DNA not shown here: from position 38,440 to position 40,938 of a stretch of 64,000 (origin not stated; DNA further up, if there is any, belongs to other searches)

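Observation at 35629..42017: Membrane-anchored, probably periplasm-facing AOR-family respiratory module with its own LysR and outer-membrane barrel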

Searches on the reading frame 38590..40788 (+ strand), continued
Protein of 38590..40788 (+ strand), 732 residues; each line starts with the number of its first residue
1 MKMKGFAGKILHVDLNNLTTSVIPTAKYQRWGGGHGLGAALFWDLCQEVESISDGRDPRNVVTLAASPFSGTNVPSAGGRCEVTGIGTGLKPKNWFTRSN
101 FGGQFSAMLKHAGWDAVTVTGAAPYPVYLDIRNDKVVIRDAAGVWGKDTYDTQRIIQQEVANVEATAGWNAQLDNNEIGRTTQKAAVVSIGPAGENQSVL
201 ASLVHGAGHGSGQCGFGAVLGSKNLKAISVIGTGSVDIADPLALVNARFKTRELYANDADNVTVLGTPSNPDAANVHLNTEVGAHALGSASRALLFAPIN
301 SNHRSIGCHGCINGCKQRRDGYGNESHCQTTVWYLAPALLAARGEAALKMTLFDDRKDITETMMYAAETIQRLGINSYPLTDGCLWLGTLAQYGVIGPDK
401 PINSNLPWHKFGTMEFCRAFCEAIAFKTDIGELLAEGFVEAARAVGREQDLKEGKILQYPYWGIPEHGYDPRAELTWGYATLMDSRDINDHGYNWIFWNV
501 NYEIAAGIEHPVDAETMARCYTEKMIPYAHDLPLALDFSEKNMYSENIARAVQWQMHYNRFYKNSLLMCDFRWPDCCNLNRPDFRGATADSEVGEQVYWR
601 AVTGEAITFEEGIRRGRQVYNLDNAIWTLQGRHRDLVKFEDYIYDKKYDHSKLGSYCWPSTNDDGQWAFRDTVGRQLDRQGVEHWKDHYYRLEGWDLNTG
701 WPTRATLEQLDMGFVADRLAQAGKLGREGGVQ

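Call 62: search_solved_structures(query=A4, max_evalue=0.001, show_alignments=5)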
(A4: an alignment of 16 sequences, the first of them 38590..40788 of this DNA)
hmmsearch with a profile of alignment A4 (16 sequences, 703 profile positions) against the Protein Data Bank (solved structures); distinct sequences matched with E-value up to 0.001: 9.
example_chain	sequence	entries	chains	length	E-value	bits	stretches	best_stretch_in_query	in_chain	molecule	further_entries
9g7j_A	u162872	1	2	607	8.6e-54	186.2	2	3-160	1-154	Aldehyde ferredoxin oxidoreductase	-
9mqx_D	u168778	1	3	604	9.4e-54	186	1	4-423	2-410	Aldehyde:ferredoxin oxidoreductase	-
1aor_A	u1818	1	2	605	2.7e-52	181.2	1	4-435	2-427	ALDEHYDE FERREDOXIN OXIDOREDUCTASE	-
1b25_A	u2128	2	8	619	8.2e-47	163.1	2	3-422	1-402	PROTEIN (FORMALDEHYDE FERREDOXIN OXIDOREDUCTASE) | FORMALDEHYDE FERREDOXIN OXIDOREDUCTASE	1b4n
6x1o_A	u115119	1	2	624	2e-44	155.2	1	4-430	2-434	Formaldehyde:ferredoxin oxidoreductase wor5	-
6x6u_A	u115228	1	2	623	2.1e-44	155.2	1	4-430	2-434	Formaldehyde:ferredoxin oxidoreductase wor5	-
8c0z_A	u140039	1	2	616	4.3e-43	150.8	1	5-423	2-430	Aldehyde:ferredoxin oxidoreductase,tungsten-containing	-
4z3w_A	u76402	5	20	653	4.2e-41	144.2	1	7-427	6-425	Benzoyl-CoA reductase, putative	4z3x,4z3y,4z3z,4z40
9q1t_A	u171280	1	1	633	7.7e-37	130.1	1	3-447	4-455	Tungsten-dependent aldehyde oxidoreductase WOR83 from Haloferax volcanii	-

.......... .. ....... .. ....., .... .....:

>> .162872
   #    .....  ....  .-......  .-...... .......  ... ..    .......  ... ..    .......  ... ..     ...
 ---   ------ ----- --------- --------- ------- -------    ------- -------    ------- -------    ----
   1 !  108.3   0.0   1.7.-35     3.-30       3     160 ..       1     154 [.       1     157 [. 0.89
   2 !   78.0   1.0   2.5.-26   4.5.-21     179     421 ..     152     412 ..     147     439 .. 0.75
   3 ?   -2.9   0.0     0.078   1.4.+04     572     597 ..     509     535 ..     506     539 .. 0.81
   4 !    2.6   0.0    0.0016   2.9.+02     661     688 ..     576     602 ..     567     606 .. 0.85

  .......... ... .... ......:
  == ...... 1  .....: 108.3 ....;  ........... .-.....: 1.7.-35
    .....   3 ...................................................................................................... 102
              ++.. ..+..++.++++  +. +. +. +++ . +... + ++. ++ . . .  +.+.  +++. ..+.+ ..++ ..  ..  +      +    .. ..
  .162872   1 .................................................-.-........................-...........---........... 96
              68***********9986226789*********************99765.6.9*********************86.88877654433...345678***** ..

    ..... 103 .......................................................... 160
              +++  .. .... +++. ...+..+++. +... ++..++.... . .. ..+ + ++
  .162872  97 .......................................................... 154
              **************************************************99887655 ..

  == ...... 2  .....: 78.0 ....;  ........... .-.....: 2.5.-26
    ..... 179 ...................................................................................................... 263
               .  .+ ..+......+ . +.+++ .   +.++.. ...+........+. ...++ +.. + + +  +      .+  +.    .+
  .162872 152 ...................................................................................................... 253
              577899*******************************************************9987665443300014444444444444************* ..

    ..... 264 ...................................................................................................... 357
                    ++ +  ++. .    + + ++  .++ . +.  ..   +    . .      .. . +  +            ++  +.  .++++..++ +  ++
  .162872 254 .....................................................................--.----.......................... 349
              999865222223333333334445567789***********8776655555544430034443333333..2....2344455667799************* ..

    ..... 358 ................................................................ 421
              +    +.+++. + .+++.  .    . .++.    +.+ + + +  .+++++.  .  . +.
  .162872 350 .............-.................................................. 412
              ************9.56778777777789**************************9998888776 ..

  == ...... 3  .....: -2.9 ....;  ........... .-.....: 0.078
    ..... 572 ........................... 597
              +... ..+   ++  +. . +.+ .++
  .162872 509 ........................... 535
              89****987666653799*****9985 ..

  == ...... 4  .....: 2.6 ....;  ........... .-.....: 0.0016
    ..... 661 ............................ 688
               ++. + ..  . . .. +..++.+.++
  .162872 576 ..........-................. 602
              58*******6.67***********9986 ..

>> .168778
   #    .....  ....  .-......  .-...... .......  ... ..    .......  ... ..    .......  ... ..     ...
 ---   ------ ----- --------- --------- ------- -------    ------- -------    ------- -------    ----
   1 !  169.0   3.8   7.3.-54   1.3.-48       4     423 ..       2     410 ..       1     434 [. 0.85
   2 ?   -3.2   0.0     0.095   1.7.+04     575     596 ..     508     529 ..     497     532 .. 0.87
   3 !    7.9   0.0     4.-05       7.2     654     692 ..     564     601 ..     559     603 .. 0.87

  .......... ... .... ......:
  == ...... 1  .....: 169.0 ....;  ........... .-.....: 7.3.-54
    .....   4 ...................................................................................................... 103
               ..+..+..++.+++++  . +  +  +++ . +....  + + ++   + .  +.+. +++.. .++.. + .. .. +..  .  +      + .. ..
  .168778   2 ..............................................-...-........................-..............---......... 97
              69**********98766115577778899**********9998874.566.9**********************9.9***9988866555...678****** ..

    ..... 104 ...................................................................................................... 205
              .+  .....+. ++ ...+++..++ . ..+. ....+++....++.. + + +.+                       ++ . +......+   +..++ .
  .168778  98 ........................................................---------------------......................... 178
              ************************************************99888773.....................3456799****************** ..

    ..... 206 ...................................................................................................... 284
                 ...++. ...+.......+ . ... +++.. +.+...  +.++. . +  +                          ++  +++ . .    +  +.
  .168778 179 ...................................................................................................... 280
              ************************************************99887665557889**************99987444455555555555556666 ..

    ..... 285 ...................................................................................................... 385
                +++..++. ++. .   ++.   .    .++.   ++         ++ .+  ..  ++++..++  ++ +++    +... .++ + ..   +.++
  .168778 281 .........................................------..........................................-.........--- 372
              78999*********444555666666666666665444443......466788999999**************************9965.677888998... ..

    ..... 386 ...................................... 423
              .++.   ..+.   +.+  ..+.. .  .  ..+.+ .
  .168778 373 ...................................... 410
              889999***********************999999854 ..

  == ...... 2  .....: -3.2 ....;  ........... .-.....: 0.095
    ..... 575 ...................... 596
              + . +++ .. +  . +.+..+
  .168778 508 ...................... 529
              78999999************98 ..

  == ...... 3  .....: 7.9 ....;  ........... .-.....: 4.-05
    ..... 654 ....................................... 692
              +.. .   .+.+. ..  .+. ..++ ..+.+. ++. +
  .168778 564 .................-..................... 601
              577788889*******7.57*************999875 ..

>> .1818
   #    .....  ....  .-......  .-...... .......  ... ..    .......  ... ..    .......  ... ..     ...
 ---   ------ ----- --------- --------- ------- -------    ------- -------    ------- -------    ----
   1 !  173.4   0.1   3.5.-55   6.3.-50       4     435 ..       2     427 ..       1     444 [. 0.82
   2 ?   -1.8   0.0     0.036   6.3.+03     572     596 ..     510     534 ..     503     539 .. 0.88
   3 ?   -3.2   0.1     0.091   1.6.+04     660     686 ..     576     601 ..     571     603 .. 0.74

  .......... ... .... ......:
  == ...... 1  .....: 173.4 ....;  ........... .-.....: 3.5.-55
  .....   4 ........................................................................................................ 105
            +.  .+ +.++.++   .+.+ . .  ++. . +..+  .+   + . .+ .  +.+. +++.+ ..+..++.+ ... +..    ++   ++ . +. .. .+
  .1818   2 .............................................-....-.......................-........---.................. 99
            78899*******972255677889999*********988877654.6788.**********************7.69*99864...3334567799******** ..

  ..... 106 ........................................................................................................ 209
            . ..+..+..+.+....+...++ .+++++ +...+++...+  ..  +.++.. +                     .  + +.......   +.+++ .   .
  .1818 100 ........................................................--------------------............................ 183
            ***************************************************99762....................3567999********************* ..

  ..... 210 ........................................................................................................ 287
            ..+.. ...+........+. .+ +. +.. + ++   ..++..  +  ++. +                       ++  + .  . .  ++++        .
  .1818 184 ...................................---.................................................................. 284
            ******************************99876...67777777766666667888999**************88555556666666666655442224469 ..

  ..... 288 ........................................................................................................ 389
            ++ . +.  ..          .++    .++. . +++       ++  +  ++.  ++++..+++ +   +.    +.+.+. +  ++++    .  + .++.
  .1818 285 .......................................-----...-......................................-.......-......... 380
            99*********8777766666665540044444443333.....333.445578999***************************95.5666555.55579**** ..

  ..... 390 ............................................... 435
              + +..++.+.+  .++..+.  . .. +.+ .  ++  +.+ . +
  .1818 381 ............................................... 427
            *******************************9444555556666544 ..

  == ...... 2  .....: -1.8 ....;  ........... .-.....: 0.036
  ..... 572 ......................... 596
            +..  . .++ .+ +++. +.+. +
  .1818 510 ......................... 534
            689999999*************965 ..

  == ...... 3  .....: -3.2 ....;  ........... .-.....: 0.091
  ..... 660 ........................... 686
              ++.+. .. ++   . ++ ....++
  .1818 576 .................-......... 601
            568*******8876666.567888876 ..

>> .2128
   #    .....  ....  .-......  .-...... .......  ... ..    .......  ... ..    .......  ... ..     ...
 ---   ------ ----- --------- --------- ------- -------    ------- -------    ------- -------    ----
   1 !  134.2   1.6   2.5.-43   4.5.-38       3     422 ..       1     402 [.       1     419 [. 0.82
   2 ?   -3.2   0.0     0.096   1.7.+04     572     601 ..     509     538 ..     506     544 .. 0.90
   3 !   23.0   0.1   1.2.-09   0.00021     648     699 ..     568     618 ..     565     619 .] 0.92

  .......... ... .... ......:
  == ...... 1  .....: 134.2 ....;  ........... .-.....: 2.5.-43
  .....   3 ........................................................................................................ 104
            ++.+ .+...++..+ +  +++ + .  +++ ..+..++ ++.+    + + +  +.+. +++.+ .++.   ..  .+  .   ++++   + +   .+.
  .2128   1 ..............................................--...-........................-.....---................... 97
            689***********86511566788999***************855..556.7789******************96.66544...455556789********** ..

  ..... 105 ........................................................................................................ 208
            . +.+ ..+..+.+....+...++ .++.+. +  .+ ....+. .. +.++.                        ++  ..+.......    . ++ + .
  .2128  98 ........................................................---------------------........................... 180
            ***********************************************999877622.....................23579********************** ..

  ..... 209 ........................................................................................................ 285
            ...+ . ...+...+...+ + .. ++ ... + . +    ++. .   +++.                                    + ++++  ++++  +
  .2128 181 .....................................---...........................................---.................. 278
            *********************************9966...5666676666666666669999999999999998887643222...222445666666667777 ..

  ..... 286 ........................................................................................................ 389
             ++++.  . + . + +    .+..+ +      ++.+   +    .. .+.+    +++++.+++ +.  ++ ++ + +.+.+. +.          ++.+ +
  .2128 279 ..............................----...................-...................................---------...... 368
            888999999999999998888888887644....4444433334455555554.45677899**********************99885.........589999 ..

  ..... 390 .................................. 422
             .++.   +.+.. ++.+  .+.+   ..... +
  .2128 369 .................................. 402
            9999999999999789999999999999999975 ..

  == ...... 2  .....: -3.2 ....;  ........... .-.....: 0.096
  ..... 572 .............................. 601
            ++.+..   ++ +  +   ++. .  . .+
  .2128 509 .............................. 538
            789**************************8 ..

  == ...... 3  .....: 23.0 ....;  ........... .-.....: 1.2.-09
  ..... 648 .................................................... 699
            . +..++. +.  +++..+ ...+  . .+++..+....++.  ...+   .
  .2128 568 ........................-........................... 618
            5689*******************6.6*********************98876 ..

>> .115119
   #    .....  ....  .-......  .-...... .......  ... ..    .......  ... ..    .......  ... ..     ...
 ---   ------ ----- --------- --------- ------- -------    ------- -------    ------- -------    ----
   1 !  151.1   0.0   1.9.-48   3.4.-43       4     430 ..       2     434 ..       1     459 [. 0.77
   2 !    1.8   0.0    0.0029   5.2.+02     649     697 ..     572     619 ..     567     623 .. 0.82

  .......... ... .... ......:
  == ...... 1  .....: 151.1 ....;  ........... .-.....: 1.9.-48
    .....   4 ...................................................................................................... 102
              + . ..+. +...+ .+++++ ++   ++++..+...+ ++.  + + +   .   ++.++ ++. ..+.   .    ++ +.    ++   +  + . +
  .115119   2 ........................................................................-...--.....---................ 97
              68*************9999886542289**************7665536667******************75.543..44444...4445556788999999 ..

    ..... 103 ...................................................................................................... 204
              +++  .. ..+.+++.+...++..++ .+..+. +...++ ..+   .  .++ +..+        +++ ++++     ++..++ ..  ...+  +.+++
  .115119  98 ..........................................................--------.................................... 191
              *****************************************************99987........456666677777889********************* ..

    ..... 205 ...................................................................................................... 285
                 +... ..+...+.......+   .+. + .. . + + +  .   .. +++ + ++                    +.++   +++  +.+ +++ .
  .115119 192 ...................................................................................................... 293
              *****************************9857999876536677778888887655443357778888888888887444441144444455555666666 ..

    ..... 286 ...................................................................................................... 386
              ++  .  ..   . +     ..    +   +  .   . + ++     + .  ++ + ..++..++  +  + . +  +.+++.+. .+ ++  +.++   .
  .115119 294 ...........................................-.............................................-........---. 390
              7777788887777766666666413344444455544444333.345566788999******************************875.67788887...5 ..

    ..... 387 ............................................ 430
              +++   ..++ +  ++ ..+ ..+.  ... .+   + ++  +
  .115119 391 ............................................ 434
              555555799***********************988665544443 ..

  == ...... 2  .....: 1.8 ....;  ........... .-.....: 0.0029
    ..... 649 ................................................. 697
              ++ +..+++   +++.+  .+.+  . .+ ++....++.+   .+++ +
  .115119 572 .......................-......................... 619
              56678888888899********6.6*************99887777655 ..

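Call 70: search_protein_families(library=pfam, proteins=[L005:11575-13365:+, L005:10504-11505:+], max_evalue=0.01)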
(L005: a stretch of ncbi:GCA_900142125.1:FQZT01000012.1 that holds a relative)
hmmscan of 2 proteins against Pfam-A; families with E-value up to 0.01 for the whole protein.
L005:11575-13365:+ (596 aa): 1 family
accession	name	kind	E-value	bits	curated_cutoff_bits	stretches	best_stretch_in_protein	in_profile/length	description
PF13372.12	Alginate_exp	-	8.3e-10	38.4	25.2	1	323-580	125-387/395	Alginate export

L005:10504-11505:+ (333 aa): 3 families
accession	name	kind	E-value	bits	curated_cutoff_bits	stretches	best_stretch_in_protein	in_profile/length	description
PF14522.11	Cytochrome_C7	-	3.1e-09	37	24.8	1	175-227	10-67/67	Cytochrome c7 and related cytochrome c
PF14537.11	Cytochrom_c3_2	-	7.2e-08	33.2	25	1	235-302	6-78/79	Cytochrome c3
PF09699.15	Paired_CXXCH_1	-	0.00068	19.7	20.6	1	235-269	6-40/41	Doubled CXXCH motif (Paired_CXXCH_1)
